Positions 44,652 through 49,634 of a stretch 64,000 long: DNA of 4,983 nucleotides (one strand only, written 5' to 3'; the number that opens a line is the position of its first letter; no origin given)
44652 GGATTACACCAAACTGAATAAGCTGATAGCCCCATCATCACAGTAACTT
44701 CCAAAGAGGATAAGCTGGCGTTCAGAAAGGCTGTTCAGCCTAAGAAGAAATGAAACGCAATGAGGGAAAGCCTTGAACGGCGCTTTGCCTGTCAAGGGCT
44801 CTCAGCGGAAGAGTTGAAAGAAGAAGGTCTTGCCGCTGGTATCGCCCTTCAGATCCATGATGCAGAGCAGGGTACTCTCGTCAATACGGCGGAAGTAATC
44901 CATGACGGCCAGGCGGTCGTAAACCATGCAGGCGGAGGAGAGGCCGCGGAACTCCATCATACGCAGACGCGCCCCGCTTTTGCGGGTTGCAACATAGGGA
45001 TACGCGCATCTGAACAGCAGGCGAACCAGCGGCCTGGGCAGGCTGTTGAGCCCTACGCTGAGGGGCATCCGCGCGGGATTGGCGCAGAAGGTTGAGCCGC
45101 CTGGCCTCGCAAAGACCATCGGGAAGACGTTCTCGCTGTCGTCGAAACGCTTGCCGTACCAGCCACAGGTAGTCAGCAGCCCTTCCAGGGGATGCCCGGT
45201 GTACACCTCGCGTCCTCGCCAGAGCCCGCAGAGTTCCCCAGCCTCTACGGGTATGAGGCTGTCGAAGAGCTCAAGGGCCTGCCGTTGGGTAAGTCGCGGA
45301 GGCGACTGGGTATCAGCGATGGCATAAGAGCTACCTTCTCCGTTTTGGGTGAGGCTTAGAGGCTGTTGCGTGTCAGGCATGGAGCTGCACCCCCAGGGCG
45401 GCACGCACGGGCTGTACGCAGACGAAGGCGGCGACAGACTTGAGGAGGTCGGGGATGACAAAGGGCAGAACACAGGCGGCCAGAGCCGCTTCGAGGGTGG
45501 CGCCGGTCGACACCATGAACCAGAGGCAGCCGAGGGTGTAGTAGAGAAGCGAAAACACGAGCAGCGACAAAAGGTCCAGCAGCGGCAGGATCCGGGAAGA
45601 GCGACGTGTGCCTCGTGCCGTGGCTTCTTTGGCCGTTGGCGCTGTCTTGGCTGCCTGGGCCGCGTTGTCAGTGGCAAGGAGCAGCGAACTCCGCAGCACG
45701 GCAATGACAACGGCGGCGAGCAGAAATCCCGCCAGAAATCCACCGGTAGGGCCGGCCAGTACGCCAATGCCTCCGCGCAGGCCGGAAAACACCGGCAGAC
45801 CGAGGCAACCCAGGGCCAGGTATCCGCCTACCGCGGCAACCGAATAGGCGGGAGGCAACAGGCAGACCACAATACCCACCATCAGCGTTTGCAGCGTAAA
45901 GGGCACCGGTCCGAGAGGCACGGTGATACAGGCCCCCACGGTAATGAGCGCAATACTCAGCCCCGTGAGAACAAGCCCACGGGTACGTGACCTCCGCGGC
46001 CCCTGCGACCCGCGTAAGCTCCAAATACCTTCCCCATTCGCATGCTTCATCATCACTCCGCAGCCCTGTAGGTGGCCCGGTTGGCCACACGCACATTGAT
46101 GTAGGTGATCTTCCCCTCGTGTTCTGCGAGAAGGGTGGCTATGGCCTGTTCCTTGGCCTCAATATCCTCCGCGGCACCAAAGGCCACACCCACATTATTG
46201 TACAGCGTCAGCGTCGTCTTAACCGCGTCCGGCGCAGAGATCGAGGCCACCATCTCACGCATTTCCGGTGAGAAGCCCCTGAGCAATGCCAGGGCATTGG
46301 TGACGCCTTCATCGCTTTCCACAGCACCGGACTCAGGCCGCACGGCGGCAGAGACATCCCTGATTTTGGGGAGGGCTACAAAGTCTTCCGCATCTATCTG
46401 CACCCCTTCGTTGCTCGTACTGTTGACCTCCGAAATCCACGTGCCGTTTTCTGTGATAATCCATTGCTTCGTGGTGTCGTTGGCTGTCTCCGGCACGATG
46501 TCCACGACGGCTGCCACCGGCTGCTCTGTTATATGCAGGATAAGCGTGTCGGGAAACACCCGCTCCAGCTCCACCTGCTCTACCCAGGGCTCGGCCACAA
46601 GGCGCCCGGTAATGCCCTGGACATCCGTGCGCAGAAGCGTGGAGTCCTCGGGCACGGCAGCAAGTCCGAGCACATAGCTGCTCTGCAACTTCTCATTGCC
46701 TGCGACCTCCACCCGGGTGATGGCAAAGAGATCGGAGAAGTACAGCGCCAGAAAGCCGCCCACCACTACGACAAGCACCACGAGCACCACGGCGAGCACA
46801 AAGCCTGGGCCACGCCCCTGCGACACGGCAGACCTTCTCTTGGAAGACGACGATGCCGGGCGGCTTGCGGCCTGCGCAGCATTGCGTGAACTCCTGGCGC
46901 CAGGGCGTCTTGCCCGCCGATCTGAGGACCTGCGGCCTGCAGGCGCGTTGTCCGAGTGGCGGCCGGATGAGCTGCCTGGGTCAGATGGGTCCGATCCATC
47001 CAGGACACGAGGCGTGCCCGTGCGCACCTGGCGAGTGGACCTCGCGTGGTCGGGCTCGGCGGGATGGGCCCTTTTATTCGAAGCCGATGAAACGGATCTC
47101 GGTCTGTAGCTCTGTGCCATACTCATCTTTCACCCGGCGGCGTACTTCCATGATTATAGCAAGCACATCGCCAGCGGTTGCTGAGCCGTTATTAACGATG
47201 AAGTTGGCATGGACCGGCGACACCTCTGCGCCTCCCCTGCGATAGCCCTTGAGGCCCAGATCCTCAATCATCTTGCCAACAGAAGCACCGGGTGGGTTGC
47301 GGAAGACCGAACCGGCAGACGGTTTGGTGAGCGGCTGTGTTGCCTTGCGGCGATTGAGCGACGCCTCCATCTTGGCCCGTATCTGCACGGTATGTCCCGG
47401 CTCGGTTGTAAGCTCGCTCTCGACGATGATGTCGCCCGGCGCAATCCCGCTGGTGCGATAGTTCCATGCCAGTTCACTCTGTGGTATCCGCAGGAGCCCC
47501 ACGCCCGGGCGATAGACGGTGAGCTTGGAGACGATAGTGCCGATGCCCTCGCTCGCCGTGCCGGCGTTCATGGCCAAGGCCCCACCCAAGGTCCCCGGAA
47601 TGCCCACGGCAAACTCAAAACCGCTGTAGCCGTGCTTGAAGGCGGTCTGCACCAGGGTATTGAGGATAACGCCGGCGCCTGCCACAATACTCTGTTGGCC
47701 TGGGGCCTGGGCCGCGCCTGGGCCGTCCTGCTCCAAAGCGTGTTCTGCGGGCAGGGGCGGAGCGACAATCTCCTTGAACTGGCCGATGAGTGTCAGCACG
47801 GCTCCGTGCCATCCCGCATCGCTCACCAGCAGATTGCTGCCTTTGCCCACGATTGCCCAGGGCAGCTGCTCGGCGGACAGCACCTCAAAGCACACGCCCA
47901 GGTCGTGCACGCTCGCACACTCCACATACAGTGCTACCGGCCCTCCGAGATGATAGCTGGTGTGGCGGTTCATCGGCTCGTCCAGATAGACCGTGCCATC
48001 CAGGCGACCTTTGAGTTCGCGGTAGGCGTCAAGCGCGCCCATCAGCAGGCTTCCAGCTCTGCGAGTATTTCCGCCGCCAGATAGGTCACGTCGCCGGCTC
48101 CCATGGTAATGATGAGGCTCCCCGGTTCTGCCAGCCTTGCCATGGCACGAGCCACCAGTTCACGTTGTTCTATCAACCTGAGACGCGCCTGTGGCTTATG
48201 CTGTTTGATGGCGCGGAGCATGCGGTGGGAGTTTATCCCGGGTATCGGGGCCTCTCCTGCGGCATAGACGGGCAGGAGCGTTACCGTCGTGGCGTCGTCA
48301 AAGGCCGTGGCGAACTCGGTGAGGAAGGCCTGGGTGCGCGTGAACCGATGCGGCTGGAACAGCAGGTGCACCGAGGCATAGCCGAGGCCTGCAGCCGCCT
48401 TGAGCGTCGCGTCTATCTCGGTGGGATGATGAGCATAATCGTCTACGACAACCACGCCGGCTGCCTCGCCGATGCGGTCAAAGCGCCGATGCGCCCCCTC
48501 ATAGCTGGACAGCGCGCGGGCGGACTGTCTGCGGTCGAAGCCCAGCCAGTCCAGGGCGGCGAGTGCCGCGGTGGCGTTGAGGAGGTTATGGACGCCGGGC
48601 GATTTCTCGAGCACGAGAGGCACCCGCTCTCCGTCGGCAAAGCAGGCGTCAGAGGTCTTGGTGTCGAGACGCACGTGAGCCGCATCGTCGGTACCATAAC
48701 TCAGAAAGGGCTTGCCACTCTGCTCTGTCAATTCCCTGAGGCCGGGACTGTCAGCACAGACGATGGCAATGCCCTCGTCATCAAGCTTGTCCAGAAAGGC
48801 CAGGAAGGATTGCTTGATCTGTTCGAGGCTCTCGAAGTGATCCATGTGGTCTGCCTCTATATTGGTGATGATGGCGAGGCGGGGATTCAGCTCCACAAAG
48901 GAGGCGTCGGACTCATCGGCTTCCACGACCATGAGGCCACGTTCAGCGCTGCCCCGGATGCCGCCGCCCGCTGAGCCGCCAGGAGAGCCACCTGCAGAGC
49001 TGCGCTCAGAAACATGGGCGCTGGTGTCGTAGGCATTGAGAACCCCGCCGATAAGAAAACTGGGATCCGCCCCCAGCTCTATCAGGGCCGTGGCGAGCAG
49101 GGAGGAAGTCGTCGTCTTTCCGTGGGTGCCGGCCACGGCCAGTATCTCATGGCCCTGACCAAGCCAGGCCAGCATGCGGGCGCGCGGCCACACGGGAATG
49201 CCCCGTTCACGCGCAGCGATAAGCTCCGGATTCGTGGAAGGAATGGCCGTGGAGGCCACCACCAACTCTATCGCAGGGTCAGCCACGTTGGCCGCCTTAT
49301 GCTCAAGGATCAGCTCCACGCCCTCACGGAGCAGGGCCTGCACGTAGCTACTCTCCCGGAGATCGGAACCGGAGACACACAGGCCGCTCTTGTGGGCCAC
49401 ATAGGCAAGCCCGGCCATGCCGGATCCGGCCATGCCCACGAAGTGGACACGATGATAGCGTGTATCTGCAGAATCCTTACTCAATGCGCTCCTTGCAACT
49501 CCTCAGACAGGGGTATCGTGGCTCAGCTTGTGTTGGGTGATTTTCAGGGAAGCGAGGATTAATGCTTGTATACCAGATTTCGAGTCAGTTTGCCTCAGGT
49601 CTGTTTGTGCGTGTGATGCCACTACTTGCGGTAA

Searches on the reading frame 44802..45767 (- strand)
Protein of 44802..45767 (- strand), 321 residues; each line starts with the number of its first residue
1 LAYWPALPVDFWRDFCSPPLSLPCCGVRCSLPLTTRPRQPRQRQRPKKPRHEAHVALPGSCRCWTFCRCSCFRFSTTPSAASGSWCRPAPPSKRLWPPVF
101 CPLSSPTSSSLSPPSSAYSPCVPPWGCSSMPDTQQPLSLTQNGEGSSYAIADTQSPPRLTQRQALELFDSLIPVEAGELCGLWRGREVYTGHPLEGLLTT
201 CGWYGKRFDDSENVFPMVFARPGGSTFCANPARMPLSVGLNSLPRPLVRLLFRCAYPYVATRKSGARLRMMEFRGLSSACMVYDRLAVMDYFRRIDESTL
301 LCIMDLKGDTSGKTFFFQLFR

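Call 34: search_protein_families(library=pfam, proteins=[window:44802-45767:-], max_evalue=0.0001)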
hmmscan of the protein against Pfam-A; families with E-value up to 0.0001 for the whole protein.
window:44802-45767:- (321 aa): 2 families
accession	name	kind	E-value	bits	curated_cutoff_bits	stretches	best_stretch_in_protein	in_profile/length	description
PF14232.11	DUF4334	-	1.2e-20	73.7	25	1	265-321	2-57/57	Domain of unknown function (DUF4334)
PF14231.11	GXWXG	-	7.1e-20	71.2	25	1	166-222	1-57/59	GXWXG protein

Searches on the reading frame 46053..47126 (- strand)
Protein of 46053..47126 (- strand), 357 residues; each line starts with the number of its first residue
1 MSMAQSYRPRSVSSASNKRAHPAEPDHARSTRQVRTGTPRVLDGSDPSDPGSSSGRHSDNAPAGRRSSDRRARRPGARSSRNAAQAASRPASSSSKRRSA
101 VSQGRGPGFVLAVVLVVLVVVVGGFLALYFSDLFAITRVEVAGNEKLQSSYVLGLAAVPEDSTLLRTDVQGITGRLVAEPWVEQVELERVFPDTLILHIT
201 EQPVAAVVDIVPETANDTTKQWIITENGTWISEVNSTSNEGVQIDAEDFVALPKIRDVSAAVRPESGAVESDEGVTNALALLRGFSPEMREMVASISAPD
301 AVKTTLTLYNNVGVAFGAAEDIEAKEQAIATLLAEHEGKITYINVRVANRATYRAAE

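Call 34: search_protein_families(library=pfam, proteins=[window:46053-47126:-], max_evalue=0.0001)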
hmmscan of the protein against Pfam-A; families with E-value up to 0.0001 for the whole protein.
window:46053-47126:- (357 aa): 1 family
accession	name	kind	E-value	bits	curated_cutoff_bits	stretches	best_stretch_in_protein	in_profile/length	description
PF08478.15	POTRA_1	-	1.8e-12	47.8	23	1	134-202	1-69/69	POTRA domain, FtsQ-type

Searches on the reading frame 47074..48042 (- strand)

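Call 34: search_protein_families(library=pfam, proteins=[window:47074-48042:-], max_evalue=0.0001)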
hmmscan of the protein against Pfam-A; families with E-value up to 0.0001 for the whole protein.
window:47074-48042:- (322 aa): 2 families
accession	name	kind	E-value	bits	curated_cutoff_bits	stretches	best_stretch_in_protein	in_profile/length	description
PF02873.21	MurB_C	-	9.1e-35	119.3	27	1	220-319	1-99/99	UDP-N-acetylenolpyruvoylglucosamine reductase, C-terminal domain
PF01565.28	FAD_binding_4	-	8.1e-12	45.5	26.4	1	37-170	2-119/139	FAD binding domain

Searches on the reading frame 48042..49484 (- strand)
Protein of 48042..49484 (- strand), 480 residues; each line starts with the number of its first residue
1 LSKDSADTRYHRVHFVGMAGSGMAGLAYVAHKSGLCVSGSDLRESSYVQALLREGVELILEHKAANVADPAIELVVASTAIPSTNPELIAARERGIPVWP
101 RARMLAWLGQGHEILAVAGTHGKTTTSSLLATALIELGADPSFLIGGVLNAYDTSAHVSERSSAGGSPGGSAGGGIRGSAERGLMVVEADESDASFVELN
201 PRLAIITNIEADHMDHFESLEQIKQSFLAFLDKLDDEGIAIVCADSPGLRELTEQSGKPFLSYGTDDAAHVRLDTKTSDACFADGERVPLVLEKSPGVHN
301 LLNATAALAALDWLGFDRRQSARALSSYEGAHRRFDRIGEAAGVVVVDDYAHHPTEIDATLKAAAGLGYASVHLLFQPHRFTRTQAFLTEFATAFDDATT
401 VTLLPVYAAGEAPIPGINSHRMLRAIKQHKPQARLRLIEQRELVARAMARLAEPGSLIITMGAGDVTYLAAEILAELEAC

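Call 34: search_protein_families(library=pfam, proteins=[window:48042-49484:-], max_evalue=0.0001)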
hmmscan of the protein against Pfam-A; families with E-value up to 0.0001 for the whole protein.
window:48042-49484:- (480 aa): 3 families
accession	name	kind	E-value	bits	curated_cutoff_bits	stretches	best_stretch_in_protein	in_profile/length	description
PF01225.30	Mur_ligase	-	4.6e-23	81.8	21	1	13-110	2-92/95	Mur ligase family, catalytic domain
PF08245.18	Mur_ligase_M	-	7.7e-23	81.9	24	1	117-310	1-199/200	Mur ligase middle domain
PF02875.26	Mur_ligase_C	-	7.9e-20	72.4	28.4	1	333-464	1-127/127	Mur ligase, glutamate ligase domain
